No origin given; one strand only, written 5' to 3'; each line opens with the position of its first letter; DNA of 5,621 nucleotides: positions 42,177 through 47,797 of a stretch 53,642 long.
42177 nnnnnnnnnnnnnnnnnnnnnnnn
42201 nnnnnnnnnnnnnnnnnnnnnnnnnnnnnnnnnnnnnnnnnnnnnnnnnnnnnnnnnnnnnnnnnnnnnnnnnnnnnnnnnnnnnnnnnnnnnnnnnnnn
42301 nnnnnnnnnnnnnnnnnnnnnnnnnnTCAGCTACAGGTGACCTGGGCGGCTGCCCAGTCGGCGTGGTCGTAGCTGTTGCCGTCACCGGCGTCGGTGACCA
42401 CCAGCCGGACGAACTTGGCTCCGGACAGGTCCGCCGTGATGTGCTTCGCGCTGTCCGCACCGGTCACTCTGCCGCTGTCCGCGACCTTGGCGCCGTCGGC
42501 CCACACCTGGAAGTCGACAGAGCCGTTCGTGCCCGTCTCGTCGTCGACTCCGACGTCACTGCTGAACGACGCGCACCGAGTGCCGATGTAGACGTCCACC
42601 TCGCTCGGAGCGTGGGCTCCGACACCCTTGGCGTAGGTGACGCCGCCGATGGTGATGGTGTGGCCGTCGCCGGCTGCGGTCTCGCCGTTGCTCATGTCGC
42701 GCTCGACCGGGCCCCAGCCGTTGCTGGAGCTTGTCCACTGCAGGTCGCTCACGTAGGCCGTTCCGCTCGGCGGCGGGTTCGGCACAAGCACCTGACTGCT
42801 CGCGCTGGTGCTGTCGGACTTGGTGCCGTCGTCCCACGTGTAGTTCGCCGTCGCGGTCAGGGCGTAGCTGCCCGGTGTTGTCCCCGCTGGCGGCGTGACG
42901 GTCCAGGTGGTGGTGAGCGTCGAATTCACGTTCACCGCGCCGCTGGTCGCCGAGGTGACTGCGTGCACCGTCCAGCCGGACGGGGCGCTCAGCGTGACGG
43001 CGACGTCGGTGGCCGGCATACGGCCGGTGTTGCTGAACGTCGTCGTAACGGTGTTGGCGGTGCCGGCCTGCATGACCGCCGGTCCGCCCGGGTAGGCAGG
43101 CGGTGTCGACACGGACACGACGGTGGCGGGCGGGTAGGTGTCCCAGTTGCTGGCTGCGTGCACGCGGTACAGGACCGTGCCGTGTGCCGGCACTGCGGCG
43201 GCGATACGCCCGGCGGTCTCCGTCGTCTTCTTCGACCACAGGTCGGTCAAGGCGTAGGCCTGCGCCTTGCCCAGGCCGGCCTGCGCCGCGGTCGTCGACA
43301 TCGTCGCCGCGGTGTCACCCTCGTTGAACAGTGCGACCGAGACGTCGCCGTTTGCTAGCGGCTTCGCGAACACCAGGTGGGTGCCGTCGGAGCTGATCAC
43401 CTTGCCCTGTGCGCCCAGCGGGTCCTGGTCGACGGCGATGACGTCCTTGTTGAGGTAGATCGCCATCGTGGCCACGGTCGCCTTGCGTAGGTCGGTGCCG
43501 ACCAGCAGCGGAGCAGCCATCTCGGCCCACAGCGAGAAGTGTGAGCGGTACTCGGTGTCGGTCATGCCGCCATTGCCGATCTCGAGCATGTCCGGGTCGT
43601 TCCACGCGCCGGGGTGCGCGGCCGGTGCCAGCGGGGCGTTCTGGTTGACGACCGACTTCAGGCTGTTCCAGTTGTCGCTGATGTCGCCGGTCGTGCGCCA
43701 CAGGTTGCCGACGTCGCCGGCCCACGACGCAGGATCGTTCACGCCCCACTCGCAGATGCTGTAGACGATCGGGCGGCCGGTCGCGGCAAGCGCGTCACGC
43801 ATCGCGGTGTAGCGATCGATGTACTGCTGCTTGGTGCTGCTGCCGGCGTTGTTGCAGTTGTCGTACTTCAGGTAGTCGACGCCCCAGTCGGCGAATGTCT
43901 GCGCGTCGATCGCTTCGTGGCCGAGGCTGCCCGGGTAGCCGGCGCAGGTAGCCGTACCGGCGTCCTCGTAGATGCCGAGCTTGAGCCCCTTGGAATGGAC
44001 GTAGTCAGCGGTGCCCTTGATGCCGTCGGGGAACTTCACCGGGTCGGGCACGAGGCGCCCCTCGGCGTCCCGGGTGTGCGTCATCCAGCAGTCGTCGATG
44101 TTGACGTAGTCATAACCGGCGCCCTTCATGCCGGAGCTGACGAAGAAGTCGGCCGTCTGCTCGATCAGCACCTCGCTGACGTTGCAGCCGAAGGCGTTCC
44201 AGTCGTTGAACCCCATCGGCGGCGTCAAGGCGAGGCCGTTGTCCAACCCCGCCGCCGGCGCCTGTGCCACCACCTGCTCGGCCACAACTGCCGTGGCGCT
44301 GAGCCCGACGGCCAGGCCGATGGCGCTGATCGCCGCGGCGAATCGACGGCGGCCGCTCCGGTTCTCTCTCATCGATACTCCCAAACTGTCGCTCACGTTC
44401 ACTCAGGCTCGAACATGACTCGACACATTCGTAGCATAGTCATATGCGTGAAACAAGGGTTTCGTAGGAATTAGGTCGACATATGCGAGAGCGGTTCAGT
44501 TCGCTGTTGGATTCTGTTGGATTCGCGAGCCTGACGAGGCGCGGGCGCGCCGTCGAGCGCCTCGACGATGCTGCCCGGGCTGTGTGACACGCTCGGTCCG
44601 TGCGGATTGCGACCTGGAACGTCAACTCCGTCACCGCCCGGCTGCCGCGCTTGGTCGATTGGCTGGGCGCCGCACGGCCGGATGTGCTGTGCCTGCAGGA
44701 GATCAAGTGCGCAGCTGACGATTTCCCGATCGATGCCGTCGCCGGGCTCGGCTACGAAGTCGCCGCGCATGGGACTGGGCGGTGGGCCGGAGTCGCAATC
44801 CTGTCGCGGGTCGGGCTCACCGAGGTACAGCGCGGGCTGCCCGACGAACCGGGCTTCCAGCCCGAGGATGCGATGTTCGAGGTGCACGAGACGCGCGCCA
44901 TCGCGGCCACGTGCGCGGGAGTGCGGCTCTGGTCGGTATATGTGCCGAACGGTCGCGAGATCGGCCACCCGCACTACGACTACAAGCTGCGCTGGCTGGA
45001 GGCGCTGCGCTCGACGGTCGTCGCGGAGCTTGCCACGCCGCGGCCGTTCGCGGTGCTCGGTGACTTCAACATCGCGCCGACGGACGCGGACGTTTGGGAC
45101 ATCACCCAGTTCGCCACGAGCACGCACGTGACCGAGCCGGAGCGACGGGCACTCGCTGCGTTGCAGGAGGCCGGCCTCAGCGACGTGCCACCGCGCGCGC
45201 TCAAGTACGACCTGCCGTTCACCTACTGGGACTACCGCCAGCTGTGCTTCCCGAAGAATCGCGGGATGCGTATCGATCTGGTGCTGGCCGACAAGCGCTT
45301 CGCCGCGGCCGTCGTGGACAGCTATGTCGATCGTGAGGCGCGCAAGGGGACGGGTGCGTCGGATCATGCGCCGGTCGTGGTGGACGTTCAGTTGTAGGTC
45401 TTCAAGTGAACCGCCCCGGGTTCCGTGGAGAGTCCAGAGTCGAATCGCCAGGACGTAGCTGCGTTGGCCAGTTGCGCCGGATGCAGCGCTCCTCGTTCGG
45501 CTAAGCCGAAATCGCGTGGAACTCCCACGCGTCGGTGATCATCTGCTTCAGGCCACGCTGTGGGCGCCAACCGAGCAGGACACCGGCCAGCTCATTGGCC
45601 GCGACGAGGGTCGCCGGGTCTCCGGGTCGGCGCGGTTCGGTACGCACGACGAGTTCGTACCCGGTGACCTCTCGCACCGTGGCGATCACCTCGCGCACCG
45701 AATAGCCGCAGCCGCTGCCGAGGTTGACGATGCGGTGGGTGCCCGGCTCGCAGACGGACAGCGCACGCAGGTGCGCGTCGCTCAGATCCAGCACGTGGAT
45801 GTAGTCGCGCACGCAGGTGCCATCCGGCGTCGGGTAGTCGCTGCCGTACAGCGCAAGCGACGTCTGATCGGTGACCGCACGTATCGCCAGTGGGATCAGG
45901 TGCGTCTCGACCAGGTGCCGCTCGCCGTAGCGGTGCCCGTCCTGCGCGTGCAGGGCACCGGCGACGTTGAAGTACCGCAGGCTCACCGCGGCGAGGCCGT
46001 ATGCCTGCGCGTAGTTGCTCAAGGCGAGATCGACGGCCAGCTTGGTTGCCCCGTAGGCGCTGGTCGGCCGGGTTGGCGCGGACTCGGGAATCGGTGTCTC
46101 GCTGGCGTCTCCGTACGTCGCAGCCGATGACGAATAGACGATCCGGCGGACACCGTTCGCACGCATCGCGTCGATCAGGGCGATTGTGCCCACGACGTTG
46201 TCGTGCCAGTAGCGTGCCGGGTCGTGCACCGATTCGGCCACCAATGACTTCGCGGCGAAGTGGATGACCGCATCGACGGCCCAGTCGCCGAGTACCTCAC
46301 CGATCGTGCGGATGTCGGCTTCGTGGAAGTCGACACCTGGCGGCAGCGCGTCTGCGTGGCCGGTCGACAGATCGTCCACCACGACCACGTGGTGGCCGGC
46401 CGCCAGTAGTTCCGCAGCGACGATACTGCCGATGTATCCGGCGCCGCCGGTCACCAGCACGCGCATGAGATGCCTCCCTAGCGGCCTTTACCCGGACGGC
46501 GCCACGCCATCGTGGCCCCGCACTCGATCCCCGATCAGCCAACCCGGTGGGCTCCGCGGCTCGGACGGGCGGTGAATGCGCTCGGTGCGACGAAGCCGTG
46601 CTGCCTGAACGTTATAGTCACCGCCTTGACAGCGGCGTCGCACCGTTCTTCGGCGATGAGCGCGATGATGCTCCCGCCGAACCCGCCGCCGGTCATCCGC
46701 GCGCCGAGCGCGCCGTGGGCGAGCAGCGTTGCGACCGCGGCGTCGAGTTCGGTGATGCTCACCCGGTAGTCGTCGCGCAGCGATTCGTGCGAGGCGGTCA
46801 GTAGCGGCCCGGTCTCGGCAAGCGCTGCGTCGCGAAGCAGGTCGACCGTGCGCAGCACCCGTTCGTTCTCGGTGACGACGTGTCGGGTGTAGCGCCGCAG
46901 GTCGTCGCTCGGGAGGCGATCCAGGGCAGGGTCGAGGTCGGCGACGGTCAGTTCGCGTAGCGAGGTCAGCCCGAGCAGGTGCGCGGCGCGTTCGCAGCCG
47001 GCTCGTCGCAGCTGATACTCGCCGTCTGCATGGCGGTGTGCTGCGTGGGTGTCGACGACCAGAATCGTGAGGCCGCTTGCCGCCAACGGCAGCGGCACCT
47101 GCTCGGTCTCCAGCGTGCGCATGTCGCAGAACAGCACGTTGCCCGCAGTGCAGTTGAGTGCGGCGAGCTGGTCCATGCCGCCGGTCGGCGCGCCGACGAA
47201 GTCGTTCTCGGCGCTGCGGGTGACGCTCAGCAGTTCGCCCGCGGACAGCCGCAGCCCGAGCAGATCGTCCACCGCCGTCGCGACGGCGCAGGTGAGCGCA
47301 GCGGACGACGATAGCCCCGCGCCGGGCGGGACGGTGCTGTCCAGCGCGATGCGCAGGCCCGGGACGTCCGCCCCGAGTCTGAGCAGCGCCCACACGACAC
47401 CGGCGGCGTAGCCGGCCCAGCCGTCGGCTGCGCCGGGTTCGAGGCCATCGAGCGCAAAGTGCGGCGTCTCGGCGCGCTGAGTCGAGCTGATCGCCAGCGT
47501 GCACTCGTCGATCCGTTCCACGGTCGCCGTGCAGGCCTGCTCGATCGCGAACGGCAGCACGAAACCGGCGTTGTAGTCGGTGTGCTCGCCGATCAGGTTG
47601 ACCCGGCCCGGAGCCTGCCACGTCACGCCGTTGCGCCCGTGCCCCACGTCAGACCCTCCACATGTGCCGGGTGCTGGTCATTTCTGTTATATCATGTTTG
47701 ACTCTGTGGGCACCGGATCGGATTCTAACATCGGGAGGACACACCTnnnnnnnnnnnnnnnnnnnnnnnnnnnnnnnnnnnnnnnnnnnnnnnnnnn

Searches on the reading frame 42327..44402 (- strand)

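Call 10: search_protein_families(library=pfam, proteins=[window:42327-44402:-], max_evalue=0.001)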
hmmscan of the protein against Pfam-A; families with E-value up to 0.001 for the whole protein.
window:42327-44402:- (691 aa): 4 families
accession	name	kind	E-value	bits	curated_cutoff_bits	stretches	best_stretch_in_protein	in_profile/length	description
PF16499.11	Melibiase_2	-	5e-87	292.3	23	1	60-327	1-284/284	Alpha galactosidase A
PF08305.17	NPCBM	-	2.4e-53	180.2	23.9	1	548-689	2-137/137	NPCBM/NEW2 domain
PF10633.15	NPCBM_assoc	-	9.3e-19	67.8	24.4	1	444-522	1-78/78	NPCBM-associated, NEW3 domain of alpha-galactosidase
PF17801.7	Melibiase_C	-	6.6e-18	65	22.9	1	340-414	2-71/71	Alpha galactosidase C-terminal beta sandwich domain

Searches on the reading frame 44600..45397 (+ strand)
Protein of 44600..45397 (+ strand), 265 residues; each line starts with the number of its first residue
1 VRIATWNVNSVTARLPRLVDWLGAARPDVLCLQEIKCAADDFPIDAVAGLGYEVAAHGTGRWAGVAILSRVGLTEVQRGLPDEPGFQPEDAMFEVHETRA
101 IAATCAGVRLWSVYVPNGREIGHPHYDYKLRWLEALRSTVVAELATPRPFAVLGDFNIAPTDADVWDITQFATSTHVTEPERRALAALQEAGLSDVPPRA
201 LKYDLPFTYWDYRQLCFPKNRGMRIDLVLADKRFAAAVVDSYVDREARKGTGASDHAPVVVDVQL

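Call 11: search_protein_families(library=pfam, proteins=[window:44600-45397:+], max_evalue=0.001)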
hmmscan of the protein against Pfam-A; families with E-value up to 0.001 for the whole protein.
window:44600-45397:+ (265 aa): 1 family
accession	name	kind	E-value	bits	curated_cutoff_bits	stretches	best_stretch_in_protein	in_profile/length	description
PF03372.29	Exo_endo_phos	-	1.2e-32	113.9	24.5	1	4-256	1-225/225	Endonuclease/Exonuclease/phosphatase family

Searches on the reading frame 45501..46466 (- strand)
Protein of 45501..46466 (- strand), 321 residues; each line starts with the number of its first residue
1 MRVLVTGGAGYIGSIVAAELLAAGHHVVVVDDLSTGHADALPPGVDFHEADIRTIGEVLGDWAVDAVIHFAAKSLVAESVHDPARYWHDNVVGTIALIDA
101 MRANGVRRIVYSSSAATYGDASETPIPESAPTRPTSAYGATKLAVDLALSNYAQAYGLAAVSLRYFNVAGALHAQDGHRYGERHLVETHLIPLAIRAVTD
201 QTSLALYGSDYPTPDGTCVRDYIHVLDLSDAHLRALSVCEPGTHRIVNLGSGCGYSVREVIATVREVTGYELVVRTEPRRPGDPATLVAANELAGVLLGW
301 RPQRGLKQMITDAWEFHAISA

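Call 11: search_protein_families(library=pfam, proteins=[window:45501-46466:-], max_evalue=0.001)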
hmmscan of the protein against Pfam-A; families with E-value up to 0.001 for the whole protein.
window:45501-46466:- (321 aa): 8 families
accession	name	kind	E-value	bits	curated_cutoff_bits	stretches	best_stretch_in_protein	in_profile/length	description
PF01370.27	Epimerase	-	1.8e-58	198.2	20.9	1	3-250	1-240/240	NAD dependent epimerase/dehydratase family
PF16363.11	GDP_Man_Dehyd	-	6.4e-52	177.5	27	1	4-312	1-331/332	GDP-mannose 4,6 dehydratase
PF04321.23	RmlD_sub_bind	-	5.7e-12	45.7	27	1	1-154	1-141/287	RmlD substrate binding domain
PF01073.25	3Beta_HSD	-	1.1e-11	44.8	22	1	4-126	1-129/280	3-beta hydroxysteroid dehydrogenase/isomerase family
PF02719.21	Polysacc_synt_2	-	9e-11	41.9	20.2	1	53-170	67-173/293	Polysaccharide biosynthesis protein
PF13460.12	NAD_binding_10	-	1.2e-08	35.4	27.2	1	7-131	1-114/184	NAD(P)H-binding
PF05368.20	NmrA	-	1.6e-06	28.4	27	1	2-115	4-108/298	NmrA-like family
PF07993.18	NAD_binding_4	-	0.0001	22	20.1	0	64-177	89-214/258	Male sterility protein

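Call 42: list_cluster_members(proteins=[window:45501-46463:-, window:46535-47644:-, window:47747-48526:+, window:44600-45394:+, window:1393-2721:-, window:3375-3959:+, window:49779-51101:+, window:34363-38187:-, window:16556-18457:+, window:10310-11212:+])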
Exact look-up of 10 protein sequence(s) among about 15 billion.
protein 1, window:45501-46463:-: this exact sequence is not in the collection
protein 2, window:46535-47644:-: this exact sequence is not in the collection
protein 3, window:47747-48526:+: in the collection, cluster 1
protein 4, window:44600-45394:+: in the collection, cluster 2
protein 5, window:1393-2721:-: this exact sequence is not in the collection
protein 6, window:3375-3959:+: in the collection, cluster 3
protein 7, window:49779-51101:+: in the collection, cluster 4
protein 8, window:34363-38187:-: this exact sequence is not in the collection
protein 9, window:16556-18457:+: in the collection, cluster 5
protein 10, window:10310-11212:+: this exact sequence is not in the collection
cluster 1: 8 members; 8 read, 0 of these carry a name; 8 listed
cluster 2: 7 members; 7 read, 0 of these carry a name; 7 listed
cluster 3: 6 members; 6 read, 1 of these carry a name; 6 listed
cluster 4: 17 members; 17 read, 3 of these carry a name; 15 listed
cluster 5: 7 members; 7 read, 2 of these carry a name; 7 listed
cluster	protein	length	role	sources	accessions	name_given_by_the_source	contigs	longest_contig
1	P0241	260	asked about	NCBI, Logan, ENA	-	-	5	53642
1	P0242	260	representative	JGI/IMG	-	-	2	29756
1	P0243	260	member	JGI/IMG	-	-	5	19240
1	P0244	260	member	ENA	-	-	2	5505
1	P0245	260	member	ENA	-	-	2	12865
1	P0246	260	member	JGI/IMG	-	-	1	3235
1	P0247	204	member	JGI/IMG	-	-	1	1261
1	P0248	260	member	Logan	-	-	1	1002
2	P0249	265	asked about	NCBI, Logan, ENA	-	-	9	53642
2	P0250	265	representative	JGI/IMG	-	-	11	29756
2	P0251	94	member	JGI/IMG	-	-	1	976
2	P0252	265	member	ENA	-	-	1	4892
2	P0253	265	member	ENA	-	-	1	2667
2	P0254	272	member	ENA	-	-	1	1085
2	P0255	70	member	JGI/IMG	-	-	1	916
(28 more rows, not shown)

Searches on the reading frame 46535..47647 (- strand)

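Call 11: search_protein_families(library=pfam, proteins=[window:46535-47647:-], max_evalue=0.001)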
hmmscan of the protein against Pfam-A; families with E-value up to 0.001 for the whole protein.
window:46535-47647:- (370 aa): 4 families
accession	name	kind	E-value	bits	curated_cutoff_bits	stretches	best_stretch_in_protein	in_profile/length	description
PF00288.32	GHMP_kinases_N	-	1.9e-19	70.1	22.3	1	80-164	2-84/87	GHMP kinases N terminal domain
PF10509.15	GalKase_gal_bdg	-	1.2e-18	66.8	23.1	1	4-44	8-48/49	Galactokinase galactose-binding signature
PF08544.19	GHMP_kinases_C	-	2.5e-11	44.2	21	1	274-343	8-79/85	GHMP kinases C terminal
PF22700.2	MVD-like_N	-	0.00026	21.1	27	1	98-145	83-130/157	Diphosphomevalonate decarboxylase-like N-terminal domain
